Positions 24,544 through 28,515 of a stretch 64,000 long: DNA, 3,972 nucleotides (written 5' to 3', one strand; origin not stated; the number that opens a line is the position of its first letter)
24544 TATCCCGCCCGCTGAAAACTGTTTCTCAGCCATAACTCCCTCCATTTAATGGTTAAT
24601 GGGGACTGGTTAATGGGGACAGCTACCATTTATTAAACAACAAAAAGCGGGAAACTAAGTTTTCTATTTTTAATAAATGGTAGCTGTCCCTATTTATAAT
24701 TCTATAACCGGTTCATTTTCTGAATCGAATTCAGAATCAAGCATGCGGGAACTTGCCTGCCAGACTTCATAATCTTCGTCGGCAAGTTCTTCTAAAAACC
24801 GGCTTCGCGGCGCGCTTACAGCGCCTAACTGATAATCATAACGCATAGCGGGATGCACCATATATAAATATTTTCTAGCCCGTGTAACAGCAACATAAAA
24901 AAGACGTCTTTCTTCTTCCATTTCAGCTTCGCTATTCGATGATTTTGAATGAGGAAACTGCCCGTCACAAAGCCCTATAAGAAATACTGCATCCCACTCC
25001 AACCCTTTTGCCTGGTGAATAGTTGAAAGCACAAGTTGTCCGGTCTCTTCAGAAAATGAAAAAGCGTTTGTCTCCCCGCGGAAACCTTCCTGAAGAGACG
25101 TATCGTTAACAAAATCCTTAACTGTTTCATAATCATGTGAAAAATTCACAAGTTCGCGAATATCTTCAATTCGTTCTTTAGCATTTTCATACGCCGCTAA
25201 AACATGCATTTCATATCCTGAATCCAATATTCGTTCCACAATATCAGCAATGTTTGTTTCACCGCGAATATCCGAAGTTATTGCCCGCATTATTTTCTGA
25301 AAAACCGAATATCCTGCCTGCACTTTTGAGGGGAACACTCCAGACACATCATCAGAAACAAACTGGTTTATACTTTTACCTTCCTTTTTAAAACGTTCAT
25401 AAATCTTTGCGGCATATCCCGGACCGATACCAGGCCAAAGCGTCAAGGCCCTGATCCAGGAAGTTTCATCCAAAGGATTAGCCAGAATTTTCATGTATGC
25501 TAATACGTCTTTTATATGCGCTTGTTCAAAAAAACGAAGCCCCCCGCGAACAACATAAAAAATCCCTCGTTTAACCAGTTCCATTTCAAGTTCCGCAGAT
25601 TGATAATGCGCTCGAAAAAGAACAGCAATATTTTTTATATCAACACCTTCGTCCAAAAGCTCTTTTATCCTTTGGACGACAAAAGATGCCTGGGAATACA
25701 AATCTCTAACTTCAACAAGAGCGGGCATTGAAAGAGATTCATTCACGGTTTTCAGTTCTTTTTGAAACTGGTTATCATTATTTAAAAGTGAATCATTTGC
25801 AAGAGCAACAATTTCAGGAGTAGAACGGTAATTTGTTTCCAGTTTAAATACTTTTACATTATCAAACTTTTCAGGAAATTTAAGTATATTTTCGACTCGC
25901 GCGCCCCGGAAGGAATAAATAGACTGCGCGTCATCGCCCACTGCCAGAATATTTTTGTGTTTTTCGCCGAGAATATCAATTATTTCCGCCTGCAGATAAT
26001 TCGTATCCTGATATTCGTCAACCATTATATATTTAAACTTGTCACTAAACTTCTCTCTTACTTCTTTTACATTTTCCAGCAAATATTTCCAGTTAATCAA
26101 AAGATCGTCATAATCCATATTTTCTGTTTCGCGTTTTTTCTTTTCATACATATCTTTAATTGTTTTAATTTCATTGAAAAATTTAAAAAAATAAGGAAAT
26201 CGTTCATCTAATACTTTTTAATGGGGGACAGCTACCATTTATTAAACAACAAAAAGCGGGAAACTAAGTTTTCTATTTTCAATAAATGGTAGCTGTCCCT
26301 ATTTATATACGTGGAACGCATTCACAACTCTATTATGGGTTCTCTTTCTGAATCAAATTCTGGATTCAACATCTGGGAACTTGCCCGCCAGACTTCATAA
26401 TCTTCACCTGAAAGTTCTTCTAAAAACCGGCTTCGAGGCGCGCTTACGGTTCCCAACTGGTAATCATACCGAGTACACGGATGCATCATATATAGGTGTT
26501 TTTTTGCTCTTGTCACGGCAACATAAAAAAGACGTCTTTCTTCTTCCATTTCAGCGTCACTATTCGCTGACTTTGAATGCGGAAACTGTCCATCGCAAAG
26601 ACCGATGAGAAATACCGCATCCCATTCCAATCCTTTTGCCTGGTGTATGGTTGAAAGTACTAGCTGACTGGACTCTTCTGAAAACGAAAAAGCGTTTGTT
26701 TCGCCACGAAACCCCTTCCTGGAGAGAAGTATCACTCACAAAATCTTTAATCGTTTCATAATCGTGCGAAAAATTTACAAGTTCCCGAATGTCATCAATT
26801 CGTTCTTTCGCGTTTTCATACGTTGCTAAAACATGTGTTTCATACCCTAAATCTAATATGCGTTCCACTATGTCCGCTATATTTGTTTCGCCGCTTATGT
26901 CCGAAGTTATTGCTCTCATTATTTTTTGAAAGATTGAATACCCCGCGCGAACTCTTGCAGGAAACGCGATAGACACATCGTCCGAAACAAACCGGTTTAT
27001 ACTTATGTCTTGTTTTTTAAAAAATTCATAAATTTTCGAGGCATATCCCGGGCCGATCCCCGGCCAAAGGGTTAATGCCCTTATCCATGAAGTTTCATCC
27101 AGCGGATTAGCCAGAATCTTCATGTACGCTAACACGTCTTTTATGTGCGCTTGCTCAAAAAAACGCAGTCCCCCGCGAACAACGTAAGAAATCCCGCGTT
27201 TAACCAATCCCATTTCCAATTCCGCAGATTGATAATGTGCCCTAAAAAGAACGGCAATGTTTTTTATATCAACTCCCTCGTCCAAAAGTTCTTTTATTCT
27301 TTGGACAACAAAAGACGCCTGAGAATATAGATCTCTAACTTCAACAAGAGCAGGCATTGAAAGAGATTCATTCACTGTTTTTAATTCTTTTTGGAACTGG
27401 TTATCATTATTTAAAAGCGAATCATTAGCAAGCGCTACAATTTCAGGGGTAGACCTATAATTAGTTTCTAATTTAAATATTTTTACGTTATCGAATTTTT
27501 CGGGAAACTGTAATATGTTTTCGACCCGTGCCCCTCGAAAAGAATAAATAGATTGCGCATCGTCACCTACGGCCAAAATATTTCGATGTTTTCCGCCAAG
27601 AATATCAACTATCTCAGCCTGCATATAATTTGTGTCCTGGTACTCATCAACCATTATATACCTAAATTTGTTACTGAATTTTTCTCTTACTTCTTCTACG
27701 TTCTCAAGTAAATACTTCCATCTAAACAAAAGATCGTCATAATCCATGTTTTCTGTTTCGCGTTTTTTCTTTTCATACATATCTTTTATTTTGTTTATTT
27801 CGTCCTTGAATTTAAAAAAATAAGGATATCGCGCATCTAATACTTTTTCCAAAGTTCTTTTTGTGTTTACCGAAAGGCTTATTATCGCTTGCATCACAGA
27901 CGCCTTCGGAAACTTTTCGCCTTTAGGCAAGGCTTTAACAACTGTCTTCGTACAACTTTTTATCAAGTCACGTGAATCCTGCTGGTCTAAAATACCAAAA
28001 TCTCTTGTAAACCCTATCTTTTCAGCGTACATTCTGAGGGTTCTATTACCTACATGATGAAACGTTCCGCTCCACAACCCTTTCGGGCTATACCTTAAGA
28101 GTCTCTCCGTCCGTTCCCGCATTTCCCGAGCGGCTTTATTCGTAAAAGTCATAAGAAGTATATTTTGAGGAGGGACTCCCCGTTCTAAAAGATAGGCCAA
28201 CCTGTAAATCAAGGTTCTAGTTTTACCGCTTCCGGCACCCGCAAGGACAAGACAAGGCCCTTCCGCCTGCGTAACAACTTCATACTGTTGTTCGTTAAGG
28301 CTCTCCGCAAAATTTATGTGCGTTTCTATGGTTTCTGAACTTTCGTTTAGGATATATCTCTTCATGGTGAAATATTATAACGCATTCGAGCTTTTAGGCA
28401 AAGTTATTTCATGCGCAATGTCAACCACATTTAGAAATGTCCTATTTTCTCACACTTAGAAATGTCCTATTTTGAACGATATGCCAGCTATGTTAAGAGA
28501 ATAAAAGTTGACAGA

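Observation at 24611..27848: Diverged 1.6-kb tandem duplication of the 3-prime two thirds of a UvrD/PcrA helicase gene plus its downstream hairpin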

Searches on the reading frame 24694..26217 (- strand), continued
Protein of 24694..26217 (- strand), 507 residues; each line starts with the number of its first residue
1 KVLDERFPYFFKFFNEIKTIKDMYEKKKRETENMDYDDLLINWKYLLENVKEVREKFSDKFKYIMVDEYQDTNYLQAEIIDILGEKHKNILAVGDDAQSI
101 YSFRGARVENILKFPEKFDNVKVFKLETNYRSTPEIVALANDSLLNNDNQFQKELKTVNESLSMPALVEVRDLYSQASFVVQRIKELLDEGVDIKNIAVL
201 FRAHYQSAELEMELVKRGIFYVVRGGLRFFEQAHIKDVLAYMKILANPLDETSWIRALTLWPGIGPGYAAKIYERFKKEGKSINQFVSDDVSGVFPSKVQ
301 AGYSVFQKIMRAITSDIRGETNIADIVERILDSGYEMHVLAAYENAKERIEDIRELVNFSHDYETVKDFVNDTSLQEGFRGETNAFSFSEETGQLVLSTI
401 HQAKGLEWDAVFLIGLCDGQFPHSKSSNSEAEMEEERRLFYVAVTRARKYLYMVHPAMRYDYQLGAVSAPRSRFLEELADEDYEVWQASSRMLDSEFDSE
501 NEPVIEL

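Call 13: find_encoding_contigs(protein=P0002, flank=10000, max_places=10)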
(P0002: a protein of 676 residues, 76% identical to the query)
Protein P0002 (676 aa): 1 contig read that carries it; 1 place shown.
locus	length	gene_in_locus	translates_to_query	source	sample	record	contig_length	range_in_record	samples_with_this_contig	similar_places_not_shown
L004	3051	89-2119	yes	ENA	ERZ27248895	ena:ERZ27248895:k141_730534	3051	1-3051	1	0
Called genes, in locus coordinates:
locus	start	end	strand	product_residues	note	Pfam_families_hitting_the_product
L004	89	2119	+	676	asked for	PF13604:AAA_30 (faint), PF00580:UvrD-helicase, PF01443:Viral_helicase1 (faint), PF13245:AAA_19, PF13087:AAA_12 (faint), PF13361:UvrD_C, PF13538:UvrD_C_2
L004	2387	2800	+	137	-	PF00293:NUDIX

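Call 24: find_related_loci(query=window:24697-26217:-, collection=metagenome_contigs, flank=6000)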
Query seq(507 aa) (507 aa) in metagenome_contigs; peptide patterns used: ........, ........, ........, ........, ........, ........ (x = any residue, [..] = any of these).
600 stretches matched a pattern (row limit reached: there are more); 549 encode a relative of the query (tblastn E <= 1e-3); the best 80 are kept; 80 distinct loci.
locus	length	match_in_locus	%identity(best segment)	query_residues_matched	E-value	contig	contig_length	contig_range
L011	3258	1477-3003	65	1-507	0e+0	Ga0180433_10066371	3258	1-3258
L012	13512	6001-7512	63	2-507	0e+0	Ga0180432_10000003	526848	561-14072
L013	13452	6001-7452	63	2-487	0e+0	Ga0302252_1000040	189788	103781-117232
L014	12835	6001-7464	65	2-490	0e+0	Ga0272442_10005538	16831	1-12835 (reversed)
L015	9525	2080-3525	55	2-486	3e-180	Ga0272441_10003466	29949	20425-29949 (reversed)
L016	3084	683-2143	54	2-491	0e+0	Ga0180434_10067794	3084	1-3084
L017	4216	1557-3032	48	5-500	5e-167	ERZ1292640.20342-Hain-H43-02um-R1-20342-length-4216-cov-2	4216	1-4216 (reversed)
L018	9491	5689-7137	53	2-484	9e-155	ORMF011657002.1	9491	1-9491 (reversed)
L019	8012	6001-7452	49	2-487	1e-154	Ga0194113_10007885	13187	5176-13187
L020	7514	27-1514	46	1-500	7e-145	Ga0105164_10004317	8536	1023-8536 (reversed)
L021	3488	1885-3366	46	1-497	1e-147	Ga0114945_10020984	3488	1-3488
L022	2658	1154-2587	46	1-486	4e-148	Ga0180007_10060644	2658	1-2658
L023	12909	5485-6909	46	6-484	4e-140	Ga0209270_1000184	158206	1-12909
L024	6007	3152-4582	48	1-484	2e-140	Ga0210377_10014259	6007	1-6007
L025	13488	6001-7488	46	1-503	2e-139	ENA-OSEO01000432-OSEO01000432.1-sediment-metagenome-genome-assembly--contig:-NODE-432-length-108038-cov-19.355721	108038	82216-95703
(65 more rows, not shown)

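Call 29: list_cluster_members(proteins=[P0001, P0009, P0002, P0003])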
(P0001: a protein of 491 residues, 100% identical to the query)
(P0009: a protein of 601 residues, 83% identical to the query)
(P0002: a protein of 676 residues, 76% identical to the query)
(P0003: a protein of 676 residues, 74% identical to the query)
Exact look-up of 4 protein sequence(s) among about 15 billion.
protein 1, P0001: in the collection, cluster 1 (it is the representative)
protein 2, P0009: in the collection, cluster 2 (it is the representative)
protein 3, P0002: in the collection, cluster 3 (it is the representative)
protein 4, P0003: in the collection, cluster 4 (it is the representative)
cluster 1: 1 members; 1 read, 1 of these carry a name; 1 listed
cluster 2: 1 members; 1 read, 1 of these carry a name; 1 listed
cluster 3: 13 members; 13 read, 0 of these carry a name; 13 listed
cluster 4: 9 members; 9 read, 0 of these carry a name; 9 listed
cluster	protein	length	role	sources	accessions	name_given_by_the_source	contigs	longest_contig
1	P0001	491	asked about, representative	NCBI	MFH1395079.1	MAG: ATP-dependent helicase [Candidatus Omnitrophota bacterium]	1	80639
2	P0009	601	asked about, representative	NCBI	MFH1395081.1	MAG: ATP-dependent helicase [Candidatus Omnitrophota bacterium]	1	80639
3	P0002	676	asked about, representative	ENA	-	-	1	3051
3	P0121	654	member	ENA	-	-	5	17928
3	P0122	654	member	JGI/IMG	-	-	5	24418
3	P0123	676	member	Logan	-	-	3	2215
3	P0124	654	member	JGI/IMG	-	-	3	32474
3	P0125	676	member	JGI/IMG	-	-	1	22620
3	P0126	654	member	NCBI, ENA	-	-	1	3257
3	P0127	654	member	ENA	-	-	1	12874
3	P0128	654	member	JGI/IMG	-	-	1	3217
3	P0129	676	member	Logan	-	-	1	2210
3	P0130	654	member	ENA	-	-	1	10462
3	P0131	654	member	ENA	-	-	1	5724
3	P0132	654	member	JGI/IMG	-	-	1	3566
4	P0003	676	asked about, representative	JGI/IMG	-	-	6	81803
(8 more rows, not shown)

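Call 50: find_encoding_contigs(protein=P0124, flank=10000, max_places=3)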
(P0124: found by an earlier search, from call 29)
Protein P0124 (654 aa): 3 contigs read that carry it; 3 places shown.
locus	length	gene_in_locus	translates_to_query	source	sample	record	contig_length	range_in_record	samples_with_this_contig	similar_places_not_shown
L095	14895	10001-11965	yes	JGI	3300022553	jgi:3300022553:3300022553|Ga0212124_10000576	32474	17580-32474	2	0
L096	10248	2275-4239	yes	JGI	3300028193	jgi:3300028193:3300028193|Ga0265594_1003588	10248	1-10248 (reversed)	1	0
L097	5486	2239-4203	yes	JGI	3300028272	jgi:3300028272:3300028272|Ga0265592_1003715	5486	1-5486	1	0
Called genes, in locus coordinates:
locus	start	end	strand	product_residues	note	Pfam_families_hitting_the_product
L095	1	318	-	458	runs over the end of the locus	PF04715:, PF00425:Chorismate_bind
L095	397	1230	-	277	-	PF02401:LYTB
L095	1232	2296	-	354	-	PF00348:polyprenyl_synt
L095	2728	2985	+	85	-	-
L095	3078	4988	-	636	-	PF00485:PRK, PF00862:GT-B_Sucrose_synth, PF13439:Glyco_transf_4, PF13579:Glyco_trans_4_4, PF20706:GT4-conflict, PF00534:Glycos_transf_1, PF13692:Glyco_trans_1_4, PF13524:Glyco_trans_1_2 (weak)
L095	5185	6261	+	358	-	-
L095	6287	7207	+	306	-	PF04041:Glyco_hydro_130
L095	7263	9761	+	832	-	PF00343:Phosphorylase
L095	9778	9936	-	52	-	-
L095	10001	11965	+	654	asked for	PF00580:UvrD-helicase, PF01443:Viral_helicase1 (faint), PF13245:AAA_19, PF13604:AAA_30 (faint), PF13087:AAA_12 (faint), PF13361:UvrD_C, PF13538:UvrD_C_2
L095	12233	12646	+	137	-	PF00293:NUDIX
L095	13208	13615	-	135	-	PF18765:Polbeta, PF01909:NTP_transf_2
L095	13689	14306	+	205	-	PF00702:Hydrolase, PF13419:HAD_2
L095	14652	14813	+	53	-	-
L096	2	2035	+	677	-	?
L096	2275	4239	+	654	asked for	PF00580:UvrD-helicase, PF01443:Viral_helicase1 (faint), PF13245:AAA_19, PF13604:AAA_30 (faint), PF13087:AAA_12 (faint), PF13361:UvrD_C, PF13538:UvrD_C_2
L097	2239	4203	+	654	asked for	PF00580:UvrD-helicase, PF01443:Viral_helicase1 (faint), PF13245:AAA_19, PF13604:AAA_30 (faint), PF13087:AAA_12 (faint), PF13361:UvrD_C, PF13538:UvrD_C_2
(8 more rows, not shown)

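Call 59: search_protein_families(library=pfam, proteins=[window:24694-26217:-], max_evalue=0.00001)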
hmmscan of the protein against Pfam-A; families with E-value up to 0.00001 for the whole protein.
window:24694-26217:- (507 aa): 6 families
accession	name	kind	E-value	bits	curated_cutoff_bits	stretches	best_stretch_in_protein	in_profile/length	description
PF13361.12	UvrD_C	-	7.3e-62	210.2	25.6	1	125-454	2-346/350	UvrD-like helicase C-terminal domain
PF00580.27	UvrD-helicase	-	2.4e-33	116.4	23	1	16-118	168-270/271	UvrD/REP helicase N-terminal domain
PF13538.12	UvrD_C_2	-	7.9e-14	51.7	27.4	1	396-454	3-52/52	UvrD-like helicase C-terminal domain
PF13245.12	AAA_19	-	4.4e-09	37.1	25.1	1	16-104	64-134/134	AAA domain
PF01443.25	Viral_helicase1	-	2.2e-07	31.4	21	0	49-155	46-150/228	Viral superfamily 1 RNA helicase core domain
PF13087.12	AAA_12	-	1.8e-06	28.1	27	0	388-454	138-191/195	AAA domain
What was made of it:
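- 24694..26217 (-): Copy A: helicase codons 174 to stop, with no Walker A, no promoter and no SD. It is probably the resident gene's orphaned 3' part. Pfam PF00580 covers only positions 168-270 of 271, while PF13361 is complete (call 59).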

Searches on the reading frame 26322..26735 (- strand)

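Call 59: search_protein_families(library=pfam, proteins=[window:26322-26735:-], max_evalue=0.00001)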
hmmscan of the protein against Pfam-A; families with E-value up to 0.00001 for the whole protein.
window:26322-26735:- (137 aa): 2 families
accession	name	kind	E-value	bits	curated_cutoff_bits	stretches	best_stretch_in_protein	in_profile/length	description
PF13361.12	UvrD_C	-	6e-28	98.7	25.6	1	20-84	282-346/350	UvrD-like helicase C-terminal domain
PF13538.12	UvrD_C_2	-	2.1e-15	56.7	27.4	1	26-83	3-51/52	UvrD-like helicase C-terminal domain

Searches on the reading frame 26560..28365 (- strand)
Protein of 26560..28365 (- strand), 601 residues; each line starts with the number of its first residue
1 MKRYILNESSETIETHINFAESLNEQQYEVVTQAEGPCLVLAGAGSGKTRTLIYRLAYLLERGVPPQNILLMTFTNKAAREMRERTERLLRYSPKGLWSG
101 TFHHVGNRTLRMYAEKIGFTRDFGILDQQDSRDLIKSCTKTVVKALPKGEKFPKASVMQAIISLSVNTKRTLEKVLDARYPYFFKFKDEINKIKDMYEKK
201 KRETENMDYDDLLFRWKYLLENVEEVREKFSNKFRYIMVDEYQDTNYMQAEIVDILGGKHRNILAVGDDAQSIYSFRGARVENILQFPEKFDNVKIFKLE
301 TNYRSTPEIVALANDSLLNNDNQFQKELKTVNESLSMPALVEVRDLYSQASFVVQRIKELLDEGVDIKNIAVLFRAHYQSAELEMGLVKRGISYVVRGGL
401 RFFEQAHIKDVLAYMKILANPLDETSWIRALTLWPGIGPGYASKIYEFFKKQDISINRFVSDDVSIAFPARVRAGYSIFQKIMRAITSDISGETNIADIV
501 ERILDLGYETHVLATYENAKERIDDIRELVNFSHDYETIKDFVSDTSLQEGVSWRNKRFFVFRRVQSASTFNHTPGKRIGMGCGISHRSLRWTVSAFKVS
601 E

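Call 59: search_protein_families(library=pfam, proteins=[window:26560-28365:-], max_evalue=0.00001)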
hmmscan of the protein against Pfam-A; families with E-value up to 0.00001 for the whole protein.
window:26560-28365:- (601 aa): 4 families
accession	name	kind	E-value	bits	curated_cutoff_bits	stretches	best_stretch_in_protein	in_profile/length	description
PF00580.27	UvrD-helicase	-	1.1e-77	261.8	23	1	23-291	1-270/271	UvrD/REP helicase N-terminal domain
PF13361.12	UvrD_C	-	3.5e-31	109.3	25.6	1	298-538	2-253/350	UvrD-like helicase C-terminal domain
PF13245.12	AAA_19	-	2.6e-23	83.1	25.1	1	32-277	8-134/134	AAA domain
PF13604.12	AAA_30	-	2.4e-06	27.8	27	0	23-87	2-67/191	AAA domain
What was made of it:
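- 26322..28365 (-): Copy B: a full-length UvrD/Rep/PcrA-like SF1 helicase gene (680 codons once the frameshift is removed). This is the more distant, probably incoming, allele. Pfam PF00580 and PF13361 (call 59).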
